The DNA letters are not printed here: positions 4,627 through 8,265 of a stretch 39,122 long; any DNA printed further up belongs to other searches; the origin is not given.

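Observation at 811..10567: AraC-divergent operon: MFS sugar porter + signal-less 1112-aa DUF5107/TPR protein + periplasmic GH97 + tandem esterase (candidate undescribed cytoplasmic arm of the PUL)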

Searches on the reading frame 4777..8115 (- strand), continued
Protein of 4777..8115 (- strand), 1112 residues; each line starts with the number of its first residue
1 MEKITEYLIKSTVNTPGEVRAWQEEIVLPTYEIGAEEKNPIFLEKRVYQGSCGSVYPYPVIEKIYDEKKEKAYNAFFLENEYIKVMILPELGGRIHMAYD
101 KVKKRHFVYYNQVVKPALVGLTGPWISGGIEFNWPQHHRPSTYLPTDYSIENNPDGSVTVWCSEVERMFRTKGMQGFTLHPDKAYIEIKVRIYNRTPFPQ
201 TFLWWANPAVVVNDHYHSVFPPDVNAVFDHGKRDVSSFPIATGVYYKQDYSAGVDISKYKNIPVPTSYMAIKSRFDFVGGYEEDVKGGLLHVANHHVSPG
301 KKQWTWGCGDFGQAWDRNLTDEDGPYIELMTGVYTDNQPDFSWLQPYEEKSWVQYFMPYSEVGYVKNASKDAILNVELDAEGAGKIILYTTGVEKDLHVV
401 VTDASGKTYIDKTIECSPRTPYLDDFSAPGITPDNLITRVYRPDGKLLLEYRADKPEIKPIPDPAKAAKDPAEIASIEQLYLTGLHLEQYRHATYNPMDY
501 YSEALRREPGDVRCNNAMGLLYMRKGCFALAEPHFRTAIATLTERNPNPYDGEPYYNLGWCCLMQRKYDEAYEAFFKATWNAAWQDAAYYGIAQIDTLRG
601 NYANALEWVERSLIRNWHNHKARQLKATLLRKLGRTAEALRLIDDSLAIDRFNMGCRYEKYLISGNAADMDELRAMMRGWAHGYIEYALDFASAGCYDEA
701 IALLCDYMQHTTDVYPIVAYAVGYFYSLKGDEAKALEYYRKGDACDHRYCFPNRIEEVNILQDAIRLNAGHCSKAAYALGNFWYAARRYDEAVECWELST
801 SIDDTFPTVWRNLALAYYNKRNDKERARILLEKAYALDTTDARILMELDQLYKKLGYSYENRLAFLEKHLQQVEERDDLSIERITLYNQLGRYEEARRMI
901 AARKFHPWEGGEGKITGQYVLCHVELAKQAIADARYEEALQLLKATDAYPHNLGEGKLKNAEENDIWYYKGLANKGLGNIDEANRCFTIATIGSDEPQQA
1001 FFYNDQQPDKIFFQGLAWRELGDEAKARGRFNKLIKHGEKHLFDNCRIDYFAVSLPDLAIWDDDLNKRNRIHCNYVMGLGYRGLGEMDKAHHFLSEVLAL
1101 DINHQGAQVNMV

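Call 95: search_protein_families(library=pfam, alignment_id=A3, max_evalue=0.00001)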
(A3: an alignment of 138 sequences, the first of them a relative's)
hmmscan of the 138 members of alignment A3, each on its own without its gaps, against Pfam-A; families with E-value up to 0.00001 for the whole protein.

A. member 1, L002:5159-6736:- (526 aa): 1 family
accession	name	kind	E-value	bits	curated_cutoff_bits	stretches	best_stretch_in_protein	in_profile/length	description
PF00999.27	Na_H_Exchanger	-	1.7e-56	192.2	26.2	1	13-410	3-374/375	Sodium/hydrogen exchanger, transmembrane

B. families by the number of members that match (of 138 scanned): 193 families (the first 25 are shown)
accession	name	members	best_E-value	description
PF07690.21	MFS_1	5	4.5e-31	Major Facilitator Superfamily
PF12833.13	HTH_18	5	7.7e-22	Helix-turn-helix domain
PF00165.29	HTH_AraC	4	9.7e-22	Bacterial regulatory helix-turn-helix proteins, AraC family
PF00083.30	Sugar_tr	3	8.1e-39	Sugar (and other) transporter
PF07971.18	Glyco_hydro_92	2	6e-183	Glycosyl hydrolase family 92 catalytic domain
PF17678.7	Glyco_hydro_92N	2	6.4e-81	Glycosyl hydrolase family 92 N-terminal domain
PF03060.21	NMO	2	1.9e-70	Nitronate monooxygenase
PF04616.20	Glyco_hydro_43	2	1.7e-67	Glycosyl hydrolases family 43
PF01699.29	Na_Ca_ex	2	1.8e-67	Sodium/calcium exchanger protein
PF00378.25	ECH_1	2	8.4e-66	Enoyl-CoA hydratase/isomerase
PF10988.14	DUF2807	2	4.9e-64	Putative auto-transporter adhesin, head GIN domain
PF00884.28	Sulfatase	2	2.2e-46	Sulfatase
PF01055.32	Glyco_hydro_31_2nd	2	1.7e-43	Glycosyl hydrolases family 31 TIM-barrel domain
PF16347.10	SGSH_C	2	8.2e-43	N-sulphoglucosamine sulphohydrolase, C-terminal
PF16113.10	ECH_2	2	3.8e-39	Enoyl-CoA hydratase/isomerase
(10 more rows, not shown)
